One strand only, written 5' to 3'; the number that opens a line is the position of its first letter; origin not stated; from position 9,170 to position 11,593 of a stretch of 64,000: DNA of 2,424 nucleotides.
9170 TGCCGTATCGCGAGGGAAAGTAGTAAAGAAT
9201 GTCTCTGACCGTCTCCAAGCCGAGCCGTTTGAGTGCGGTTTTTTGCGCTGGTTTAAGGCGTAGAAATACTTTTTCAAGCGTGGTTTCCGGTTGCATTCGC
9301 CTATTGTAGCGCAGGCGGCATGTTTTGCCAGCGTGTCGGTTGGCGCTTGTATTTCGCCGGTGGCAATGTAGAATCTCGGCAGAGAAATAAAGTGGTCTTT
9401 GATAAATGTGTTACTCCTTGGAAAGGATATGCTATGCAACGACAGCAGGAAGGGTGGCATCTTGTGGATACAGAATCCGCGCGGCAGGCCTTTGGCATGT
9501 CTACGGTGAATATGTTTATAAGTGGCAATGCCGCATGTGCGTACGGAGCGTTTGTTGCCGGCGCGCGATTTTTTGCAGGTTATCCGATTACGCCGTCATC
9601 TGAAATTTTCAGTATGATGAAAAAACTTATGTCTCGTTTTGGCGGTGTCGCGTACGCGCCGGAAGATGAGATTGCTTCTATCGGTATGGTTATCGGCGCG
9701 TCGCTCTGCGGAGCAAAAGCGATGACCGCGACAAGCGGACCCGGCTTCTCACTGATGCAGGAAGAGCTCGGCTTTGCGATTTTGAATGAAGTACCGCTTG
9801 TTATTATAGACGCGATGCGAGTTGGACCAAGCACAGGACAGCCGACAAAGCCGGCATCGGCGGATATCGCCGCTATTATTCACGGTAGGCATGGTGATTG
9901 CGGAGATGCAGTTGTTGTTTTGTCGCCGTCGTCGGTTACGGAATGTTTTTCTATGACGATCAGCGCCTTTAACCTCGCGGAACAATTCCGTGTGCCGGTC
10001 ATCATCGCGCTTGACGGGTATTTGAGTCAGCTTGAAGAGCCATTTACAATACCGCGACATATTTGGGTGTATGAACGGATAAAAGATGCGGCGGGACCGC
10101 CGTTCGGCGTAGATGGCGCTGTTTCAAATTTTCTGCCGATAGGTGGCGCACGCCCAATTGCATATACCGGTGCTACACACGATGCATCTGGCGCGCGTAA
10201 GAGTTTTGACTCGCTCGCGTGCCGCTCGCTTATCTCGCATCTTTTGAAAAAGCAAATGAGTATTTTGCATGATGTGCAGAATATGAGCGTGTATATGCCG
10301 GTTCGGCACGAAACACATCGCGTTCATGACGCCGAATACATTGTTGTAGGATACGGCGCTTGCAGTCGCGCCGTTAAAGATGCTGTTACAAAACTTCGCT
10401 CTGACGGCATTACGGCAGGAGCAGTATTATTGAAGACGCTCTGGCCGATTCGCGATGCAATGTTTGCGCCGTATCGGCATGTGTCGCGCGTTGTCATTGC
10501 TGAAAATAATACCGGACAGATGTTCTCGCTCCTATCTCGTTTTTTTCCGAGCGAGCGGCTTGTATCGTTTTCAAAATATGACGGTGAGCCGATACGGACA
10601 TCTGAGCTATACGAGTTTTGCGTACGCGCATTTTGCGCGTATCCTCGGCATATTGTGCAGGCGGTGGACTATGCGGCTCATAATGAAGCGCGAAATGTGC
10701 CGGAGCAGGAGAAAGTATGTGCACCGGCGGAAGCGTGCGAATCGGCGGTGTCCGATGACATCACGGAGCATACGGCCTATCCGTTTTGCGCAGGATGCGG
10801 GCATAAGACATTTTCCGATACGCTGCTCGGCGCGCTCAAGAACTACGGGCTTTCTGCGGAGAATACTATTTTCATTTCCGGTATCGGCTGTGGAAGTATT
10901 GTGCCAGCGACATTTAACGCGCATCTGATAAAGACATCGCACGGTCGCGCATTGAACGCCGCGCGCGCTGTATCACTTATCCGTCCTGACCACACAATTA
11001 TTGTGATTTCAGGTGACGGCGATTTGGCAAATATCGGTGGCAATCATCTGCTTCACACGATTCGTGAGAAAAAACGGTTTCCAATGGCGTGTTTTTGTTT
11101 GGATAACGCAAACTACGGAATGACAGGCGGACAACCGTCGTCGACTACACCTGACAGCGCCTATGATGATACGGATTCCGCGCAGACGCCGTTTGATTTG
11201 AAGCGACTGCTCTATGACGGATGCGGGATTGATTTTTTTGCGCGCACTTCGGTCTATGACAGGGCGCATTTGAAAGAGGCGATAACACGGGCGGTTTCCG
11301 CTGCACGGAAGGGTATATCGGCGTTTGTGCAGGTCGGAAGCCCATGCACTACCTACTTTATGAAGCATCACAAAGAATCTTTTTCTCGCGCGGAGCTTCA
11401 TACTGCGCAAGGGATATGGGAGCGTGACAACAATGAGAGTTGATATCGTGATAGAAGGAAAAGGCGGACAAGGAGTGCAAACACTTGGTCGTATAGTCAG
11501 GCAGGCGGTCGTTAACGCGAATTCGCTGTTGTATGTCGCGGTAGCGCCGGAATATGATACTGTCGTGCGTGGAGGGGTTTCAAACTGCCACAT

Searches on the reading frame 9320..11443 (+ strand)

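Call 69: search_protein_families(library=pfam, proteins=[window:9320-11443:+], max_evalue=0.00001)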
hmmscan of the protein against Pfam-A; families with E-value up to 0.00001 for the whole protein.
window:9320-11443:+ (707 aa): 3 families
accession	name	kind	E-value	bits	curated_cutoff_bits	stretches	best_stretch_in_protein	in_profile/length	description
PF01855.24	POR_N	-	4.9e-54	183.9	27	1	76-248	2-171/231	Pyruvate flavodoxin/ferredoxin oxidoreductase, thiamine diP-bdg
PF02775.26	TPP_enzyme_C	-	1.5e-19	70.7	21.9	1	531-665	20-145/151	Thiamine pyrophosphate enzyme, C-terminal TPP binding domain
PF17147.9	PFOR_II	-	9.6e-09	36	27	1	338-403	1-72/102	Pyruvate:ferredoxin oxidoreductase core domain II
